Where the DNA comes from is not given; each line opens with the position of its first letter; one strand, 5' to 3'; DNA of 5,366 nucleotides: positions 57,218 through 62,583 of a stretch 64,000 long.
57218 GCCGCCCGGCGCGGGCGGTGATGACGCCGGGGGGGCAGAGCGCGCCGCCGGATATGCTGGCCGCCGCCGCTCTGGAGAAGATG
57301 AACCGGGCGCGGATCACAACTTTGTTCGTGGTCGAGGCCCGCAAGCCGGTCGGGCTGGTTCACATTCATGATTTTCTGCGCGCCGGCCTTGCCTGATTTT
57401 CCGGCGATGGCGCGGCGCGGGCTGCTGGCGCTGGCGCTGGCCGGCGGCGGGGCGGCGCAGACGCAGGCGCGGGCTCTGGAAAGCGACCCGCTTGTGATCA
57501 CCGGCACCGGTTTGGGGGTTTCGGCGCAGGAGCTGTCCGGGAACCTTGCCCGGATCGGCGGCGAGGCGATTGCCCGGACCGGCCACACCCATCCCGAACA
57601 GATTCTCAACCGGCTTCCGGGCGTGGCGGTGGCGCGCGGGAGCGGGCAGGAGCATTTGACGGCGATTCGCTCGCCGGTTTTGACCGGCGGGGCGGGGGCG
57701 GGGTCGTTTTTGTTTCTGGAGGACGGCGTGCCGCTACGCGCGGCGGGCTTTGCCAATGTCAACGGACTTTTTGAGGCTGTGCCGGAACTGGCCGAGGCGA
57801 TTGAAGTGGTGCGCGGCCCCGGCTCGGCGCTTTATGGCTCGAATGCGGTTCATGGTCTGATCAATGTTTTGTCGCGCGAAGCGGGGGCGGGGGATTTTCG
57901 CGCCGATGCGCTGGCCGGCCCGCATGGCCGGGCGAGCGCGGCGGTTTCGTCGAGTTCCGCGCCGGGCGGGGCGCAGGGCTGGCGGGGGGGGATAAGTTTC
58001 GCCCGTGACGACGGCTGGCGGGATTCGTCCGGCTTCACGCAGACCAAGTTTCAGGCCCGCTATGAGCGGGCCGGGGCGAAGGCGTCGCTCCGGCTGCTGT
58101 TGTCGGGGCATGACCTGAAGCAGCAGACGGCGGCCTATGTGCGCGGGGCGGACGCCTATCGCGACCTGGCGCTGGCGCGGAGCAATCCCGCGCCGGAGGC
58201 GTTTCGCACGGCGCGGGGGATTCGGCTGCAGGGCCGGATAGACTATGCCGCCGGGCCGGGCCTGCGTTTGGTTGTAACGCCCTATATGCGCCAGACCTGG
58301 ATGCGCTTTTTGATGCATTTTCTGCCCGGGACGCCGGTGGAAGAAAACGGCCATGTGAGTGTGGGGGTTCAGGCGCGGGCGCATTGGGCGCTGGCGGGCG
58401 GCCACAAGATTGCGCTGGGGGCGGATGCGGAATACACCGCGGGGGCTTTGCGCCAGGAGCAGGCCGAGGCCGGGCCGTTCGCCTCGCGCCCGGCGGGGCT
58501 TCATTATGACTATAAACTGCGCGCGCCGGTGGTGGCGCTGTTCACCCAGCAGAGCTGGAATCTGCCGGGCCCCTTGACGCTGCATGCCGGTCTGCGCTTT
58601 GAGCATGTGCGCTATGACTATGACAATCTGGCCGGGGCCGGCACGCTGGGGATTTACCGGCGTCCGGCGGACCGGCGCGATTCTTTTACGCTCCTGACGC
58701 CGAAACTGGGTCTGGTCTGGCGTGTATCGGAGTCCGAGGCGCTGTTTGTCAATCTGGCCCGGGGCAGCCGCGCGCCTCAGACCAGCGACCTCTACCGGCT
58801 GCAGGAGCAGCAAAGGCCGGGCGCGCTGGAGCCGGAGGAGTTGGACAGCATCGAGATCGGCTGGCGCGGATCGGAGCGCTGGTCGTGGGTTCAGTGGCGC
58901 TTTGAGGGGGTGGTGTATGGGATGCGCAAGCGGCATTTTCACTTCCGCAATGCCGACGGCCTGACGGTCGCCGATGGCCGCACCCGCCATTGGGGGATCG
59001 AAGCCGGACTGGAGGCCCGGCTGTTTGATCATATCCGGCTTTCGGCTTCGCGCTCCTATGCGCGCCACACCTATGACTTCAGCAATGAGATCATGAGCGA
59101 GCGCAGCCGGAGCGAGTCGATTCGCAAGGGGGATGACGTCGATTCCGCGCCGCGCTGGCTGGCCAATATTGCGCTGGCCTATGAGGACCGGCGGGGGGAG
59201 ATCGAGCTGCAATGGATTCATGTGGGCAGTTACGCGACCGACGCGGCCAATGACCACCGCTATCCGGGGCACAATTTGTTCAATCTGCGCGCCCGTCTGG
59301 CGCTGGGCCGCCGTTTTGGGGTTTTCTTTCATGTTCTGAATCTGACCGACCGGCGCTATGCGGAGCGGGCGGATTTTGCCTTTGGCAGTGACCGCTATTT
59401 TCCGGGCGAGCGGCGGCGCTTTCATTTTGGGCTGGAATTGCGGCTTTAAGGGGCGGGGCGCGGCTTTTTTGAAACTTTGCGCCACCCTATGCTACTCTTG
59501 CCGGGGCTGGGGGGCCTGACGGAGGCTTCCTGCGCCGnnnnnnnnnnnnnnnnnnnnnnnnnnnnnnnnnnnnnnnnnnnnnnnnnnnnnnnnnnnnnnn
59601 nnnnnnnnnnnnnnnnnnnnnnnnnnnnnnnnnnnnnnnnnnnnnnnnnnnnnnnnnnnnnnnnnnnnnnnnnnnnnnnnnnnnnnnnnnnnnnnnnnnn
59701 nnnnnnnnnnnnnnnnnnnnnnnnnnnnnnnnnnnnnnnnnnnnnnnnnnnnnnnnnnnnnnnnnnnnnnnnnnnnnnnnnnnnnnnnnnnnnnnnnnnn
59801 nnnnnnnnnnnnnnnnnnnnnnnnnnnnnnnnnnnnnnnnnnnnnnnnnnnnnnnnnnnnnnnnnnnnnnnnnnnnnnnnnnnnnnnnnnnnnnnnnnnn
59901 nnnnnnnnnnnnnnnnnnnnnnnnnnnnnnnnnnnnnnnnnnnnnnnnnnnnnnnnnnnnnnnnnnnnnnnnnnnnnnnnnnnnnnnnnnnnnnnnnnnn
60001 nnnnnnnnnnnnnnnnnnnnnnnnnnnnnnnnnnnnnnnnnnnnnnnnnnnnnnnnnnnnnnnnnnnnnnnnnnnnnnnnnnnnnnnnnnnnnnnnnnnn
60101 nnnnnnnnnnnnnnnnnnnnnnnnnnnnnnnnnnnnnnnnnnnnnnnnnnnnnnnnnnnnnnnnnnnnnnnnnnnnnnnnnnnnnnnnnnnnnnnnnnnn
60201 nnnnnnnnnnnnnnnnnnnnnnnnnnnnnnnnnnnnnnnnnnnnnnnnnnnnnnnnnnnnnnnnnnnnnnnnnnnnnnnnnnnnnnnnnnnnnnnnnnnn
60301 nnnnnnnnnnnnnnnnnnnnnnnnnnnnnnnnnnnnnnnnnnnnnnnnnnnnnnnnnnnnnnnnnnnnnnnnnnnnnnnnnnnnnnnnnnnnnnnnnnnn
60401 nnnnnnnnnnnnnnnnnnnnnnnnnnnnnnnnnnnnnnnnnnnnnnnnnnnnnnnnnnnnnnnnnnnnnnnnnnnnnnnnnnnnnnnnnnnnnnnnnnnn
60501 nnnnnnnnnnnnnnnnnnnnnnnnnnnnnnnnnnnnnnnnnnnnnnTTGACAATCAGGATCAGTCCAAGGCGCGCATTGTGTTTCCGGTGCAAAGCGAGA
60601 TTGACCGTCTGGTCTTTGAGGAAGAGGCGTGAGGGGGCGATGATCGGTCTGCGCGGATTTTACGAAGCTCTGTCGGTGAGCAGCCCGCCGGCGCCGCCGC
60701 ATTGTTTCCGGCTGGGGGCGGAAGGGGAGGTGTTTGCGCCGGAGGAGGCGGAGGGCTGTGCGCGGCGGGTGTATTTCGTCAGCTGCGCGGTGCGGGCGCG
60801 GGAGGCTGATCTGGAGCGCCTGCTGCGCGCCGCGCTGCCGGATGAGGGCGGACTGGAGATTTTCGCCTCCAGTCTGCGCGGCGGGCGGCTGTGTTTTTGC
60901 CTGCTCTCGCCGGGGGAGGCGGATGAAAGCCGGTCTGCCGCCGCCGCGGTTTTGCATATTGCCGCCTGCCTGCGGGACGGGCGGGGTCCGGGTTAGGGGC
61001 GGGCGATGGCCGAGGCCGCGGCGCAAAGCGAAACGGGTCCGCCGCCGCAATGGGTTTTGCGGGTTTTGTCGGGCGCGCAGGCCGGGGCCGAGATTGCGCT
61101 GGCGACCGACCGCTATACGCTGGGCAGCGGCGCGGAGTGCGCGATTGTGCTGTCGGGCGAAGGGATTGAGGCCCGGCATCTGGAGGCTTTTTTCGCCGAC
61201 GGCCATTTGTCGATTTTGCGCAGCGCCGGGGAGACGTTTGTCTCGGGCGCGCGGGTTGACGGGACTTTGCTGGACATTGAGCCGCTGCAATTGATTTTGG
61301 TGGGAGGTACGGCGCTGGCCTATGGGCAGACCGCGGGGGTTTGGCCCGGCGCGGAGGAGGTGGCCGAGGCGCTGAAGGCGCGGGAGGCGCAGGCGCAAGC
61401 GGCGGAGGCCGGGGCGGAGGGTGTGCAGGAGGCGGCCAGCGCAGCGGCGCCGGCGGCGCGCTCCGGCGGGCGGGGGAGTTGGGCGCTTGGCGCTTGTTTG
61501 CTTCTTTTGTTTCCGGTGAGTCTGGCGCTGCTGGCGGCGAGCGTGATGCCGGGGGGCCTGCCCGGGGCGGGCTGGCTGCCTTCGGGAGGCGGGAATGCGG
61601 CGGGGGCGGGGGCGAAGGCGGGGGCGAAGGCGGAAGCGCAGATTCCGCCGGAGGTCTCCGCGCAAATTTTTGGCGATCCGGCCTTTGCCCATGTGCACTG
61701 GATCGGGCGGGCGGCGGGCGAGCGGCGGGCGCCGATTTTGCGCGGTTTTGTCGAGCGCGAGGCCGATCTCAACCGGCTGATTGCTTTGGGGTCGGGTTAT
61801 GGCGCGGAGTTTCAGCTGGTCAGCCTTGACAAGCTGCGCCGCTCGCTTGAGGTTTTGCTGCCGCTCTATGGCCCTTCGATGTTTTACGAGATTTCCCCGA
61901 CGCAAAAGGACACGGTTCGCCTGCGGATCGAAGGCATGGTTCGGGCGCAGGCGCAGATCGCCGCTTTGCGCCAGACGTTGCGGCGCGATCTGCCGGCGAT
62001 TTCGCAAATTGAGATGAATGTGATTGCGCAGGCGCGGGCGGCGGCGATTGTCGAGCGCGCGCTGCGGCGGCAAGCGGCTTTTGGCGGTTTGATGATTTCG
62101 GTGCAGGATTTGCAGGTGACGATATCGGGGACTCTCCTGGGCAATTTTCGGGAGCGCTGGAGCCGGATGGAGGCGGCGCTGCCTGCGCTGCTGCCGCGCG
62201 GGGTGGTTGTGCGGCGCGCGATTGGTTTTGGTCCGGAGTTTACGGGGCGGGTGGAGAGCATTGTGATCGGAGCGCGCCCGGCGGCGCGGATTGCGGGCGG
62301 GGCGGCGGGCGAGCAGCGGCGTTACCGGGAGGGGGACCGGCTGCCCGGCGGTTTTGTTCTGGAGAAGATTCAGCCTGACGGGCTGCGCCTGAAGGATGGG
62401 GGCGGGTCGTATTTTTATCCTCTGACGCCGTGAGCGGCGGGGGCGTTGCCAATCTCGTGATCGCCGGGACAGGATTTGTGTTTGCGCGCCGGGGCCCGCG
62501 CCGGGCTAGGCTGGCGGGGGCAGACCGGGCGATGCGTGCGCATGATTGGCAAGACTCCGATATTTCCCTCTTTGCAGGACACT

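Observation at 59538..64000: Start of a non-flagellar type III secretion (injectisome) cluster with unusual gene order in a housekeeping neighbourhood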

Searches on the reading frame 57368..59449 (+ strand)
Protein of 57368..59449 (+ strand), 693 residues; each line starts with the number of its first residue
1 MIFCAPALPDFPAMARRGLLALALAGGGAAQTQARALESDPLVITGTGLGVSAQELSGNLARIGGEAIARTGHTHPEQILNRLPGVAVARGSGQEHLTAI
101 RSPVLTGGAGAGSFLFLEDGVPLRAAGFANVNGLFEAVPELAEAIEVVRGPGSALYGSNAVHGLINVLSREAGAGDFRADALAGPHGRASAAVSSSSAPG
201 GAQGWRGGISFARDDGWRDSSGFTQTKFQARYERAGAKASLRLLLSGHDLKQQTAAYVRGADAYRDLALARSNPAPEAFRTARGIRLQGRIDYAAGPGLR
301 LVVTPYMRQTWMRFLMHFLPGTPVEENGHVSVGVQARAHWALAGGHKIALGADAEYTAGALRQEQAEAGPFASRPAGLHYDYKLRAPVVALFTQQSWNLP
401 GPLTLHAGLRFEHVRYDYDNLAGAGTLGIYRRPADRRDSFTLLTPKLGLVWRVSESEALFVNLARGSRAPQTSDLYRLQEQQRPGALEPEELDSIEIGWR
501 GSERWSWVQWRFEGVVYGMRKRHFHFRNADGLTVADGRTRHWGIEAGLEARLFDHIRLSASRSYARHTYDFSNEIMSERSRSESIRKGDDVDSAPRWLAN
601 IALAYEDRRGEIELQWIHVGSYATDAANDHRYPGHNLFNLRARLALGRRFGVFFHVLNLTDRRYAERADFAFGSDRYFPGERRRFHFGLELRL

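Call 3: search_protein_families(library=pfam, proteins=[window:57368-59449:+], max_evalue=1)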
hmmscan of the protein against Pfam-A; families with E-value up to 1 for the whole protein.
window:57368-59449:+ (693 aa): 3 families
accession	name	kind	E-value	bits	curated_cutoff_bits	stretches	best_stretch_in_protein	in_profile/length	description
PF00593.30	TonB_dep_Rec_b-barrel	-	9.7e-40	138.2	27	1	211-659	34-436/436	TonB dependent receptor-like, beta-barrel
PF07715.20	Plug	-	1.1e-13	52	23.9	1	54-163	3-106/107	TonB-dependent Receptor Plug Domain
PF14905.12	OMP_b-brl_3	-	0.00073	19.1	27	1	361-479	88-198/408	Outer membrane protein beta-barrel family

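Call 4: search_protein_families(library=ncbifam, proteins=[window:57368-59449:+], max_evalue=1)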
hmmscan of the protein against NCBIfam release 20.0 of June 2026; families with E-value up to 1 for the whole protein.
window:57368-59449:+ (693 aa): 27 families (the best 25 are shown)
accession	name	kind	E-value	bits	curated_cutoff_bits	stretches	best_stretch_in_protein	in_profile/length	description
TIGR01783.1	TonB-siderophor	subfamily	4.7e-34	118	223.5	2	362-669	341-625/649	TonB-dependent siderophore receptor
TIGR01785.1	TonB-hemin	subfamily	1.6e-23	83.1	316.85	3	40-170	2-129/677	TonB-dependent heme/hemoglobin receptor family protein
NF053590.1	TonB_dep_TOL0244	equivalog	8.1e-21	74.3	645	2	63-416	35-355/604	TOL_0244 family TonB-dependent receptor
TIGR01779.1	TonB-B12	equivalog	9.2e-17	60.8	599.7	2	29-260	19-242/614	TonB-dependent vitamin B12 receptor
TIGR01786.1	TonB-hemlactrns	subfamily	2.1e-15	56.1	323.75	2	389-669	393-691/719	TonB-dependent hemoglobin/transferrin/lactoferrin family receptor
NF007926.1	PRK10641.1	equivalog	4.8e-15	55.1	836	1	34-173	22-157/617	TonB-dependent vitamin B12 receptor BtuB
NF041535.1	TonB_rec_PqqU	equivalog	6.7e-14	51.1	1200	2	392-690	375-670/676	TonB-dependent receptor PqqU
NF041676.1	FecA_OM_dicitr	equivalog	1.3e-11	43.2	1100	2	58-171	134-250/773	TonB-dependent Fe(3+) dicitrate receptor FecA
NF049945.1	TonB_dep_FCYXU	equivalog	3.2e-09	36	825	2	93-171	87-168/697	TonB-dependent receptor, FCYXU motif-type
NF010038.0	PRK13513.1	equivalog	2e-08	33.3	942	1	25-174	21-169/659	ligand-gated channel protein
NF049946.1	TonB_dep_CU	exception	2.5e-08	32.7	700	2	389-573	397-581/683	TonB-dependent receptor, CU motif-type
NF010010.0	PRK13483.1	equivalog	5.6e-08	31.2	927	1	32-172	25-165/660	ligand-gated channel protein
NF007478.2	PRK10064.1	equivalog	1.4e-07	30.2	745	1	16-174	9-162/663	catecholate siderophore receptor CirA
NF010012.0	PRK13486.1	equivalog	2.1e-06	26.4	924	1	125-172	113-160/696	TonB-dependent receptor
NF010011.0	PRK13484.1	equivalog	4.2e-06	25.3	1197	1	133-170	122-159/682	IreA family TonB-dependent siderophore receptor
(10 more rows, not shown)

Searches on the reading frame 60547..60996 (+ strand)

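Call 3: search_protein_families(library=pfam, proteins=[window:60547-60996:+], max_evalue=1)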
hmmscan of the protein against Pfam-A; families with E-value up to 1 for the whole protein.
window:60547-60996:+ (149 aa): 1 family
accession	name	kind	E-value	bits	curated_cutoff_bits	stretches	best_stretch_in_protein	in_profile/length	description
PF10442.14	FIST_C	-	0.45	11.1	28.5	0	81-133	25-78/131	FIST C domain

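Call 4: search_protein_families(library=ncbifam, proteins=[window:60547-60996:+], max_evalue=1)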
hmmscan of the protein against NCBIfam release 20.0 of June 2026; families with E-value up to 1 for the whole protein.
window:60547-60996:+ (149 aa): 0 families

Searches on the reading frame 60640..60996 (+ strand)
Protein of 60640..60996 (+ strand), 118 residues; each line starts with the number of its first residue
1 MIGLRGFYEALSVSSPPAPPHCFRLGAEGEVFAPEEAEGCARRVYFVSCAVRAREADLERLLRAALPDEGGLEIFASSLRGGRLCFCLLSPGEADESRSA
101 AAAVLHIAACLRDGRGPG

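Call 26: search_protein_families(library=pfam, proteins=[window:60640-60996:+], max_evalue=1)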
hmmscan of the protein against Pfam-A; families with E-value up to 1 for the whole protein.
window:60640-60996:+ (118 aa): 1 family
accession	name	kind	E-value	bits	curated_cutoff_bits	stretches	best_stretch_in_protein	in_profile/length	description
PF10442.14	FIST_C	-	0.15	12.7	28.5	1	50-103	25-76/131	FIST C domain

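Call 54: search_protein_families(library=pfam, alignment_id=A2, max_evalue=1)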
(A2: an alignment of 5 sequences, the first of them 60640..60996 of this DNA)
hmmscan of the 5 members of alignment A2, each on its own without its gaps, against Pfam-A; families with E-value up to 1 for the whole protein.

A. member 1, window:60640-60996:+ (118 aa): 1 family
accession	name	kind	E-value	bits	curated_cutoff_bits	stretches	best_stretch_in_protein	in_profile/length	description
PF10442.14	FIST_C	-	0.15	12.7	28.5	1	50-103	25-76/131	FIST C domain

B. families by the number of members that match (of 5 scanned): 4 families
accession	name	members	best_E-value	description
PF13768.12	VWA_3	1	0.069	von Willebrand factor type A domain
PF24064.2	HTH_NPRL3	1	0.087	GATOR1 complex protein NPRL3, C-terminal HTH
PF10442.14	FIST_C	1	0.15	FIST C domain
PF00380.25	Ribosomal_S9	1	0.33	Ribosomal protein S9/S16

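Call 57: predict_structure(protein=window:60640-60996:+)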
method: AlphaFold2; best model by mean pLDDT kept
length: 118 residues; sequences in the alignment: 1
mean_pLDDT: 47.2   pTM: 0.42
mean pLDDT of the five models: 47.2, 47.0, 46.5, 44.9, 40.8
residues with pLDDT >= 90: 0; 70-90: 0; 50-70: 58; < 50: 60
segments of 3 or more residues with pLDDT < 50: 1-44, 46-48, 91-97, 114-118
pLDDT, mean of each block of 10 residues (from residue 1): 29 30 31 38 47 60 61 55 57 49 60 48
secondary structure, 60 per line:
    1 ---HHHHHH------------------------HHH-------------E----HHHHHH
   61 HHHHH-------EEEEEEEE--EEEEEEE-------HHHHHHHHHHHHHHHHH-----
elements in order: H4-9 H55-65 E73-80 E83-89 H97-113

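Call 69: search_protein_representatives(protein=window:60640-60996:+)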
Query: 118 residues. Proteins with E-value up to 0.001 (for the whole library): 4; up to 1e-10: 1; up to 1e-30: 1. The best 4 are listed.
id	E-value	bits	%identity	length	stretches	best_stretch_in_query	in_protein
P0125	2.2e-70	250.4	100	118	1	1-118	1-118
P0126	5.5e-09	52.3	35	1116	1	60-90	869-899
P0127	6.5e-07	45.6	36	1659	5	48-104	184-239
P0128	1.6e-04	37.9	38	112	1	22-113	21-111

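Call 81: find_encoding_contigs(protein=P0128, flank=10000, max_places=2)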
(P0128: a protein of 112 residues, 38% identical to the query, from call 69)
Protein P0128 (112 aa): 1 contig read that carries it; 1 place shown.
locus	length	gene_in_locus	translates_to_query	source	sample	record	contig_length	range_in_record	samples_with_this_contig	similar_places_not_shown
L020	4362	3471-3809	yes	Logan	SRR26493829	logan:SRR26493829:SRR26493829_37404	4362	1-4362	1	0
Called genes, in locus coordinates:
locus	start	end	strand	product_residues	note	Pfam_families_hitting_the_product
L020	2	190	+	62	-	?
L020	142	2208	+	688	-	PF07715:Plug, PF00593:TonB_dep_Rec_b-barrel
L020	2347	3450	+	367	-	PF07201:HrpJ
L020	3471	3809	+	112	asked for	-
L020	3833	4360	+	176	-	?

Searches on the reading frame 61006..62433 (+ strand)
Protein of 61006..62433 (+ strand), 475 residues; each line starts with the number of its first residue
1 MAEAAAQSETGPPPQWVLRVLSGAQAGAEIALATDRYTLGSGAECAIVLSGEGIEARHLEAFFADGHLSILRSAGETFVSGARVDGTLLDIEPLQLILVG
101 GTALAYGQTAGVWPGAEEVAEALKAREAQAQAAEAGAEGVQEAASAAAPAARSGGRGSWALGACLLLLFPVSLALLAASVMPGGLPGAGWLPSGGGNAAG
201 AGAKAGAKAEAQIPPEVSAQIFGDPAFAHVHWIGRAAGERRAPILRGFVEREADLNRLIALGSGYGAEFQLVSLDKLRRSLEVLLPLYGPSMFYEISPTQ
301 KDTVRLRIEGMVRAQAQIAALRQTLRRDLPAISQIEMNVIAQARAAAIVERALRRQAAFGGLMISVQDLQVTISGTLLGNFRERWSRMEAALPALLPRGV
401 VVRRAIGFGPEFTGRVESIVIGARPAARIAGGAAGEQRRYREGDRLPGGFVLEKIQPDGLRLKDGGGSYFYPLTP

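Call 3: search_protein_families(library=pfam, proteins=[window:61006-62433:+], max_evalue=1)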
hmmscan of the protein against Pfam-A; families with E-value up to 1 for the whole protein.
window:61006-62433:+ (475 aa): 4 families
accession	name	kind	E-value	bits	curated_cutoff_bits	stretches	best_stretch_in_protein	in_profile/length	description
PF16697.10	Yop-YscD_cpl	-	6.4e-11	42.8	33.2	1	19-105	1-89/94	Inner membrane component of T3SS, cytoplasmic domain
PF23893.1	Y4YQ_C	-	7.9e-06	26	27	1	416-466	3-48/53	Uncharacterised protein Y4YQ C-terminal domain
PF00498.31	FHA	-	0.0031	18.3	20.7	1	37-86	1-53/67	FHA domain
PF16537.11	T2SSB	-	0.0076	16.3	28.4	1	438-460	25-47/60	Type II secretion system protein B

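Call 4: search_protein_families(library=ncbifam, proteins=[window:61006-62433:+], max_evalue=1)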
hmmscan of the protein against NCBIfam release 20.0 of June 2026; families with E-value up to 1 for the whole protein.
window:61006-62433:+ (475 aa): 4 families
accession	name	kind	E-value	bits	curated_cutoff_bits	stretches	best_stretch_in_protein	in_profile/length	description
TIGR02500.1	type_III_yscD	equivalog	5.5e-21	75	86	2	243-473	182-413/413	type III secretion system inner membrane ring subunit SctD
NF041525.1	HrpD5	equivalog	4.5e-09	36.2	300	1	18-159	4-124/314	HrpD5 family protein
NF049868.1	FhaB_Rv0019c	equivalog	2.1e-05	24.6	125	1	13-104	64-156/158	FHA domain-containing protein FhaB/FipA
NF051434.1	ArfA_OmpATb_N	equivalog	0.46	10.8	81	1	316-377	25-86/114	channel-forming protein ArfA/OmpATb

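Call 6: find_encoding_contigs(protein=window:61006-62433:+, flank=10000, max_places=6)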
Protein window:61006-62433:+ (475 aa): no gene with exactly this product is on record in the collection.

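Call 7: find_homologous_proteins(query=window:61006-62433:+)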
Query window:61006-62433:+ (475 aa): 1 proteins with E <= 0.001 among 8000 candidates.
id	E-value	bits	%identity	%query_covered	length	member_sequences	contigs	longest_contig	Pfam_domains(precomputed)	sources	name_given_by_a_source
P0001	5.6e-298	1006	100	100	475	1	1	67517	PF23893.2,PF16697.11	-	-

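Call 8: find_encoding_contigs(protein=P0001, flank=10000)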
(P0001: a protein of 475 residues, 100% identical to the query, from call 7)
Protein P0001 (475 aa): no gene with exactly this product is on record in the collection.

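Call 9: find_related_loci(query=window:61006-62433:+, collection=genome_contigs, flank=10000)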
Query window:61006-62433:+ (475 aa) in genome_contigs; peptide patterns used: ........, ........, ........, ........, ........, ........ (x = any residue, [..] = any of these).
104 stretches matched a pattern, but none encodes a relative of the query by tblastn (E <= 1e-3).

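Call 32: search_solved_structures(query=window:61006-62433:+, max_evalue=1)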
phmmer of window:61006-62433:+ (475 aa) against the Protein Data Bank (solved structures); distinct sequences matched with E-value up to 1: 7.
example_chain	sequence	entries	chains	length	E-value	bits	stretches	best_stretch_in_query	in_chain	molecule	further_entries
7oio_A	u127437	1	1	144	0.0068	18.6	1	429-465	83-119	General secretion pathway protein C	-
3gqs_A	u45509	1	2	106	0.0091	18.2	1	13-90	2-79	Adenylate cyclase-like protein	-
6uid_A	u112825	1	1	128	0.019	17.1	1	15-61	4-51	EscD/YscD/HrpQ family type III secretion system inner membrane ring protein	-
5a7e_A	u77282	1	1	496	0.13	14.3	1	10-78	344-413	CORIOLOPSIS GALLICA LACCASE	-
4a2d_A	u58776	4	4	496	0.17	14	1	10-78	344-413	LACCASE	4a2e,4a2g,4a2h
4a2f_A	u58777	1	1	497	0.17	14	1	10-78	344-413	LACCASE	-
2h5u_A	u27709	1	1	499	0.94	11.5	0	10-79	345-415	laccase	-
